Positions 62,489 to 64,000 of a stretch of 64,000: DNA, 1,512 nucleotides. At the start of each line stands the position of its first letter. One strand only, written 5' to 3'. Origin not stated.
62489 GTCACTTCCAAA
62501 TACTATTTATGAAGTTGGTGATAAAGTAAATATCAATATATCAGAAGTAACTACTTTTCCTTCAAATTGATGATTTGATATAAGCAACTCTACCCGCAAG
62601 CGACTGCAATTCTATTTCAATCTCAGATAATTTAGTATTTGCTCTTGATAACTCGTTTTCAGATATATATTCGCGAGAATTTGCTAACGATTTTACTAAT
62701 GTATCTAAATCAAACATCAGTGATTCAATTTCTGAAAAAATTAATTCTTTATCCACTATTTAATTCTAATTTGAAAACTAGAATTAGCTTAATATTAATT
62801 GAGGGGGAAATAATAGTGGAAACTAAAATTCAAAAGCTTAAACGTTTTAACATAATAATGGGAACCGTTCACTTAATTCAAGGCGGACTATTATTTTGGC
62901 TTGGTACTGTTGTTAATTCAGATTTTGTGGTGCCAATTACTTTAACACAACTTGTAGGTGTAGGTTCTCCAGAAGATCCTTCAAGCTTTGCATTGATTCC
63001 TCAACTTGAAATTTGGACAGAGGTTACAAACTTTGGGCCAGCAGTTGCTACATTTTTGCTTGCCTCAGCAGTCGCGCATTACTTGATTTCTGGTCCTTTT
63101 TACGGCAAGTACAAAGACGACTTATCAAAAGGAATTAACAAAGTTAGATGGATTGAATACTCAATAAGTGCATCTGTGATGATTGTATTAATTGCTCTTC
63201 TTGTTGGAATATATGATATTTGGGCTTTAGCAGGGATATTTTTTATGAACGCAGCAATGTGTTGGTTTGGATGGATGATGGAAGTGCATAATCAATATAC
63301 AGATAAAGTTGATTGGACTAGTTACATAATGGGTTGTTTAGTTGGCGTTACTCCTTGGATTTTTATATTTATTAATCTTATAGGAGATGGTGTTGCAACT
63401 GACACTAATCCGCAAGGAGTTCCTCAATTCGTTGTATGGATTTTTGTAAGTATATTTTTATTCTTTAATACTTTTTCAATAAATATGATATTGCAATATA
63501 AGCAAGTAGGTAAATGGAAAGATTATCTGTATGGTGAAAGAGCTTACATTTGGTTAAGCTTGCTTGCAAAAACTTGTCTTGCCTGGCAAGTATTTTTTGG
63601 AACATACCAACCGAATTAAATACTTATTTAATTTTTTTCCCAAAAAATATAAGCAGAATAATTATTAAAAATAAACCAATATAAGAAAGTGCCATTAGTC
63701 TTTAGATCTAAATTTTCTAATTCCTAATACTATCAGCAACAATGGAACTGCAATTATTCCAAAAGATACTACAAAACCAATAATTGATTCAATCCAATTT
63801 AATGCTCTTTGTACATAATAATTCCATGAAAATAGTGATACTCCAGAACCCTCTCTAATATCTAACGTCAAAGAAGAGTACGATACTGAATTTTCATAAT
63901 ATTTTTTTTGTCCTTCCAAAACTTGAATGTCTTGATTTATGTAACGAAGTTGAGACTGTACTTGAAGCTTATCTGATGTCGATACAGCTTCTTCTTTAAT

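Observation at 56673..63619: Heliorhodopsin encoded at the end of a metal/heme block (DtxR-family regulator, ferrochelatase, fbpABC)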

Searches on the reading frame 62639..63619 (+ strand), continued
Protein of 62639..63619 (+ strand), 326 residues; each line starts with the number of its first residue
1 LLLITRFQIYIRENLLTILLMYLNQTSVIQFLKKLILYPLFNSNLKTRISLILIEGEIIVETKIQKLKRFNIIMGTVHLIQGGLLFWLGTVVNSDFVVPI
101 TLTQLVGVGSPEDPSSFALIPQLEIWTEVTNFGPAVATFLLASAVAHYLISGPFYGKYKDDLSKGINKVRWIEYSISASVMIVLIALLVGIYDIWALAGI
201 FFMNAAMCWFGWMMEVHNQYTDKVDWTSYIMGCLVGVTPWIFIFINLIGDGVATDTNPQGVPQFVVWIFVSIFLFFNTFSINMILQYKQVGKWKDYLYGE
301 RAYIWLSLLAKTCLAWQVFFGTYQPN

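Call 35: find_encoding_contigs(protein=P0024, flank=10000, max_places=2)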
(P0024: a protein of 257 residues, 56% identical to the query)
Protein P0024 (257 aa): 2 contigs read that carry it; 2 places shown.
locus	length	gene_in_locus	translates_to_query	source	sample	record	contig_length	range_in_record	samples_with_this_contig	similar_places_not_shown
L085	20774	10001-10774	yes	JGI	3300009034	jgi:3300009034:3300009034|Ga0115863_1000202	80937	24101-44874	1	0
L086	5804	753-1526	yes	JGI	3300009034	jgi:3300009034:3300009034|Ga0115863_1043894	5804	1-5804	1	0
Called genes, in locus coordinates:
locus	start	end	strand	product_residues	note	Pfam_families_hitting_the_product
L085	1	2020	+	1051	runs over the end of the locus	PF05048:NosD, PF13229:Beta_helix, PF05048:NosD, PF13229:Beta_helix, PF05048:NosD, PF13229:Beta_helix, PF05048:NosD, PF13229:Beta_helix, +3 more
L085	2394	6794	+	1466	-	PF25778:DUF7948, PF17164:DUF5122 (faint), PF06739:SBBP, PF25788:Ig_Rha78A_N, PF13240:Zn_Ribbon_1 (weak), PF24460:DUF7575 (weak)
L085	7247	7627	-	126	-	-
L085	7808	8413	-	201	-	-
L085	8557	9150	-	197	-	-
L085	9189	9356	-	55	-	-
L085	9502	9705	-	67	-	-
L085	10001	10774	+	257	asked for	PF18761:Heliorhodopsin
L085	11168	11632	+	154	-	PF03477:ATP-cone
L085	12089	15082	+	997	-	-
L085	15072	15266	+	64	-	-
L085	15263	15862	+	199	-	PF02915:Rubrerythrin, PF21349:RUBY_RBDX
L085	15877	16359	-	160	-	PF04008:Adenosine_kin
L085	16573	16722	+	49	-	-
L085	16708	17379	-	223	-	PF13549:ATP-grasp_5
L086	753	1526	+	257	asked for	PF18761:Heliorhodopsin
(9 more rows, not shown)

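Call 36: find_encoding_contigs(protein=P0010, flank=10000, max_places=3)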
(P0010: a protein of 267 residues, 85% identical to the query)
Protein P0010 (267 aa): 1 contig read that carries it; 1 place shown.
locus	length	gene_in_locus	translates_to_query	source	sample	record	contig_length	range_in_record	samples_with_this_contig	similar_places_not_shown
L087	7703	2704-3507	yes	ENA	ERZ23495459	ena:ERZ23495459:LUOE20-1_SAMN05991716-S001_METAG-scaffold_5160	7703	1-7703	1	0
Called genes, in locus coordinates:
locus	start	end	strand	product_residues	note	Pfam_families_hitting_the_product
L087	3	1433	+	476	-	?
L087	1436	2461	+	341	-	PF00005:ABC_tran, PF13304:AAA_21 (weak)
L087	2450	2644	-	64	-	-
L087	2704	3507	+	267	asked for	PF18761:Heliorhodopsin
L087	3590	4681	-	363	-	PF01663:Phosphodiest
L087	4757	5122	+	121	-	PF00507:Oxidored_q4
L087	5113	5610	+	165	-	PF01058:Oxidored_q6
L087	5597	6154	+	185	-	PF00329:Complex1_30kDa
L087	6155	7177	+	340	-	-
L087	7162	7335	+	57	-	PF00346:Complex1_49kDa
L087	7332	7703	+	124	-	?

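Call 37: find_encoding_contigs(protein=P0012, flank=10000, max_places=4)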
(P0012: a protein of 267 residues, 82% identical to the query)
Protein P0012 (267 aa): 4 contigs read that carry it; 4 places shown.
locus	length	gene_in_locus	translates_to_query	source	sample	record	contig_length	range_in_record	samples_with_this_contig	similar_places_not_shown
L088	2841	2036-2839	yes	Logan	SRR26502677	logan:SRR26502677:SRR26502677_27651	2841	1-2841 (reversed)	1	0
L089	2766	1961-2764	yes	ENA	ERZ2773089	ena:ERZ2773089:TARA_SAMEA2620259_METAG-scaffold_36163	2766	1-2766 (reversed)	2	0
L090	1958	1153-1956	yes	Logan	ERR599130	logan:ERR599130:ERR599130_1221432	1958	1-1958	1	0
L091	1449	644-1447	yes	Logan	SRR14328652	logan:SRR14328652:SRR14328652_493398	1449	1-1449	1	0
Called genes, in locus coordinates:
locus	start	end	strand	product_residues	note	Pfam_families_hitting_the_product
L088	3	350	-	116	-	?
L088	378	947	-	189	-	PF01292:Ni_hydr_CYTB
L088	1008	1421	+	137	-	PF05014:Nuc_deoxyrib_tr, PF15891:Nuc_deoxyri_tr2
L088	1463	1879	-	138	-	-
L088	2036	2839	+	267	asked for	PF18761:Heliorhodopsin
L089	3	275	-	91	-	?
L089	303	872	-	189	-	PF01292:Ni_hydr_CYTB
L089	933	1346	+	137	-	PF05014:Nuc_deoxyrib_tr, PF15891:Nuc_deoxyri_tr2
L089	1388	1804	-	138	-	-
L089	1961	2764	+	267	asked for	PF18761:Heliorhodopsin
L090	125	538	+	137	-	PF05014:Nuc_deoxyrib_tr, PF15891:Nuc_deoxyri_tr2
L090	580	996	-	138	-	-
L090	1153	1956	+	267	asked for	PF18761:Heliorhodopsin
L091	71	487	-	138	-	-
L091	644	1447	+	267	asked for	PF18761:Heliorhodopsin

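Call 40: find_homologous_proteins(query=L082:1480-2802:-, max_evalue=1e-30)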
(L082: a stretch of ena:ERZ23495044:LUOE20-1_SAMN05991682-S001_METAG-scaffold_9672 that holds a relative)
Query L082:1480-2802:- (441 aa): 402 proteins with E <= 1e-30 among 8000 candidates; the best 120 are listed.
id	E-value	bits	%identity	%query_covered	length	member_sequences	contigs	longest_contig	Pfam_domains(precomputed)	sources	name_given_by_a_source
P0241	1.2e-281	952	95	100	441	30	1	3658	PF19289.5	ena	-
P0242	1.8e-264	896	89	100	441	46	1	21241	PF19289.5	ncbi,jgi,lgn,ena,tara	tara:strand:+ start:2274 stop:3599 length:1326 start_codon:yes stop_codon:yes gene_type:complete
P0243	3.2e-256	868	86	100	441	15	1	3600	PF19289.5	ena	-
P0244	1.0e-244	830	82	100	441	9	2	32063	PF19289.5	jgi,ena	-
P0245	1.1e-230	784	77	100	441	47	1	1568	PF19289.5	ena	-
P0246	5.7e-214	729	71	100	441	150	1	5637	PF19289.5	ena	-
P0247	1.8e-213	728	71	100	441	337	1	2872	PF19289.5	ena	-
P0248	2.4e-213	727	71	100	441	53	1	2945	PF19289.5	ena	-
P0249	3.9e-213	726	71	100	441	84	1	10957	PF19289.5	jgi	-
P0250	3.0e-211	720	71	100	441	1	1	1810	PF19289.5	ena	-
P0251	6.3e-211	719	71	100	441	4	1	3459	PF19289.5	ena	-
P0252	2.4e-210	717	72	100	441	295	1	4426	PF19289.5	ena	-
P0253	3.5e-210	717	70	100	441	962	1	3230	PF19289.5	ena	-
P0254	2.0e-209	714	71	100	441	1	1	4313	PF19289.5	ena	-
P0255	2.1e-209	714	70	100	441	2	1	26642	PF19289.5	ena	-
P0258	5.4e-208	709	70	100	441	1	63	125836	PF19289.5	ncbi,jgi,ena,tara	ncbi:MAG: TldD/PmbA family protein [Candidatus Actinomarina sp.]|tara:strand:- start:966 stop:2291 l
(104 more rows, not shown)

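Call 45: search_protein_families(library=ncbifam, proteins=[window:62816-63619:+], max_evalue=0.001)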
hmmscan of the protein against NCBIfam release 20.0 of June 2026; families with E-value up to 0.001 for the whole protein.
window:62816-63619:+ (267 aa): 1 family
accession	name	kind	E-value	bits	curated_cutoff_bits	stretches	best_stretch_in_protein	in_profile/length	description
NF038020.1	HeR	equivalog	1.6e-92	309.5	100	1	8-263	1-243/244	heliorhodopsin HeR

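Call 64: find_related_loci(query=P0011, collection=metagenome_contigs, flank=10000)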
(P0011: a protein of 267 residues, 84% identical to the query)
Query P0011 (267 aa) in metagenome_contigs; peptide patterns used: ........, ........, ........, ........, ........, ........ (x = any residue, [..] = any of these).
571 stretches matched a pattern; 114 encode a relative of the query (tblastn E <= 1e-3); the best 80 are kept; 80 distinct loci.
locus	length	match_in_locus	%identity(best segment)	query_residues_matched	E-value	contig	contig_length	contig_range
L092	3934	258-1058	99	1-267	0e+0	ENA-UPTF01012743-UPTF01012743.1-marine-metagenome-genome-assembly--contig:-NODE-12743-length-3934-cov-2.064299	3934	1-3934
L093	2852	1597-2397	99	1-267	0e+0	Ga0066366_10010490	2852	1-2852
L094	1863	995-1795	98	1-267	0e+0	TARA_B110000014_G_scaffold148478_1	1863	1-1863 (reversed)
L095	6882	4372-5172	88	1-267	3e-163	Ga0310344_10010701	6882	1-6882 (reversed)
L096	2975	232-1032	88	1-267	1e-170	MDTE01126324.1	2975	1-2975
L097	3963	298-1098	86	1-267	9e-163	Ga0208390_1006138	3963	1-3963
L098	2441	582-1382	86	1-267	4e-168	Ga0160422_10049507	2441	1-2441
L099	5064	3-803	85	1-267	2e-159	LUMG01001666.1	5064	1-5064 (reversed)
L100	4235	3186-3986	85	1-267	3e-161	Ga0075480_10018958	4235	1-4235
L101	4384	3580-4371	86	4-267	2e-160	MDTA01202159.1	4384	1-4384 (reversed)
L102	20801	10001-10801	84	1-267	1e-156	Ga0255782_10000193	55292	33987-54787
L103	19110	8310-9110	85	1-267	8e-157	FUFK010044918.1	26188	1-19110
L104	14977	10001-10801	84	1-267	1e-156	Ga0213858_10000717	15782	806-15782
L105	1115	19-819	85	1-267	3e-173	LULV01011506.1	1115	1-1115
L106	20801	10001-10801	84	1-267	1e-156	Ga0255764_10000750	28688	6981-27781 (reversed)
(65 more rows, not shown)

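Call 74: search_protein_families(library=pfam, proteins=[L095:457-1620:-, L095:1693-3144:-, L095:3201-3779:+, L095:3779-4297:+, L088:1463-1879:-], max_evalue=0.001)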
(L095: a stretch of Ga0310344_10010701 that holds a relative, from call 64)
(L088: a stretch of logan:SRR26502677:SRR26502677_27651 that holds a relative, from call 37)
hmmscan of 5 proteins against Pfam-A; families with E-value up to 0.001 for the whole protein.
L095:457-1620:- (387 aa): 5 families
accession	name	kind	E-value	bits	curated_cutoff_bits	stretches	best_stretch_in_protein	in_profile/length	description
PF00155.27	Aminotran_1_2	-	6.4e-76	256.3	19.7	1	31-380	2-361/361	Aminotransferase class I and II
PF01053.26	Cys_Met_Meta_PP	-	4.5e-08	32.5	27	1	91-204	68-175/381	Cys/Met metabolism PLP-dependent enzyme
PF00266.25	Aminotran_5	-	9.7e-07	28.5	21.5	1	87-202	57-175/371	Aminotransferase class-V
PF01041.23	DegT_DnrJ_EryC1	-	1e-06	28.7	19.8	1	104-202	54-145/360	DegT/DnrJ/EryC1/StrS aminotransferase family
PF01212.27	Beta_elim_lyase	-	1e-05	25.5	27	1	50-202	16-168/288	Beta-eliminating lyase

L095:1693-3144:- (483 aa): 2 families
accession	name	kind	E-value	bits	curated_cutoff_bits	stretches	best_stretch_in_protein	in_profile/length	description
PF03403.19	PAF-AH_p_II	-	4e-09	35.9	20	1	156-268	26-137/372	Platelet-activating factor acetylhydrolase, isoform II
PF07224.18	Chlorophyllase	-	0.00096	18.5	26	0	219-263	30-74/301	Chlorophyllase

L095:3201-3779:+ (192 aa): 0 families

L095:3779-4297:+ (172 aa): 0 families

L088:1463-1879:- (138 aa): 0 families

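Call 78: find_encoding_contigs(protein=P0258, flank=8000, max_places=2)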
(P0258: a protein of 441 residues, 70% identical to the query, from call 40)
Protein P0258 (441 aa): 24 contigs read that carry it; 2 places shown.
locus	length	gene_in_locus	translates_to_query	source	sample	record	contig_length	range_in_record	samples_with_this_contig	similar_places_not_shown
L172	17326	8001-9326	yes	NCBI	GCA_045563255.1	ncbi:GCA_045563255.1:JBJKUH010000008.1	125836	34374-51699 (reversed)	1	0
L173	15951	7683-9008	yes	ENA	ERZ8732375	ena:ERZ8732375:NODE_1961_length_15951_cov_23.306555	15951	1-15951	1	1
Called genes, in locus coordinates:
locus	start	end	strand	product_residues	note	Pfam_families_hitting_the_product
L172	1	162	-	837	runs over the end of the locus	PF17900:Peptidase_M1_N, PF01433:Peptidase_M1, PF11838:ERAP1_C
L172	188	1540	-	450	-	PF03446:NAD_binding_2, PF00393:6PGD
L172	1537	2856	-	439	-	PF13167:GTP-bdg_N, PF16360:GTP-bdg_M, PF00009:GTP_EFTU (faint), PF01926:MMR_HSR1, PF02421:FeoB_N, PF16897:MMR_HSR1_Xtn (weak)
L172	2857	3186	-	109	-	-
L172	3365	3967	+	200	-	-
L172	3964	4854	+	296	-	PF02628:COX15-CtaA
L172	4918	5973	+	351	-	PF00140:Sigma70_r1_2, PF04542:Sigma70_r2, PF04539:Sigma70_r3, PF04545:Sigma70_r4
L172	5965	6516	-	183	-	PF18306:LDcluster4, PF03641:Lysine_decarbox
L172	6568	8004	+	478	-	PF01523:PmbA_TldD_1st, PF19289:PmbA_TldD_3rd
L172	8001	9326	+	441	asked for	PF19289:PmbA_TldD_3rd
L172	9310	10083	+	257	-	PF03009:GDPD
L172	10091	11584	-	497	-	PF04244:DPRP, PF03441:FAD_binding_7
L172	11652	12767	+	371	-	PF01231:IDO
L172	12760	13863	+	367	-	PF05222:AlaDh_PNT_N, PF01262:AlaDh_PNT_C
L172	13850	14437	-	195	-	PF00694:Aconitase_C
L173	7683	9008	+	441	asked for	PF19289:PmbA_TldD_3rd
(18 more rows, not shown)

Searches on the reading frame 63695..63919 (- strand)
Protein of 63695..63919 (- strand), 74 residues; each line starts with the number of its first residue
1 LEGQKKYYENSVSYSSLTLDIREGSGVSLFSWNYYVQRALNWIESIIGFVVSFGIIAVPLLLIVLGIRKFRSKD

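Call 3: search_protein_families(library=pfam, proteins=[window:63695-63919:-], max_evalue=0.01)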
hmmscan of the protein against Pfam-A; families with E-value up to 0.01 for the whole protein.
window:63695-63919:- (74 aa): 1 family
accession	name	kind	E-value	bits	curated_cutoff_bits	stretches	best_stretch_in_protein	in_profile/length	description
PF14257.11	DUF4349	-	0.0008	19.3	27.7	1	1-63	134-203/213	Domain of unknown function (DUF4349)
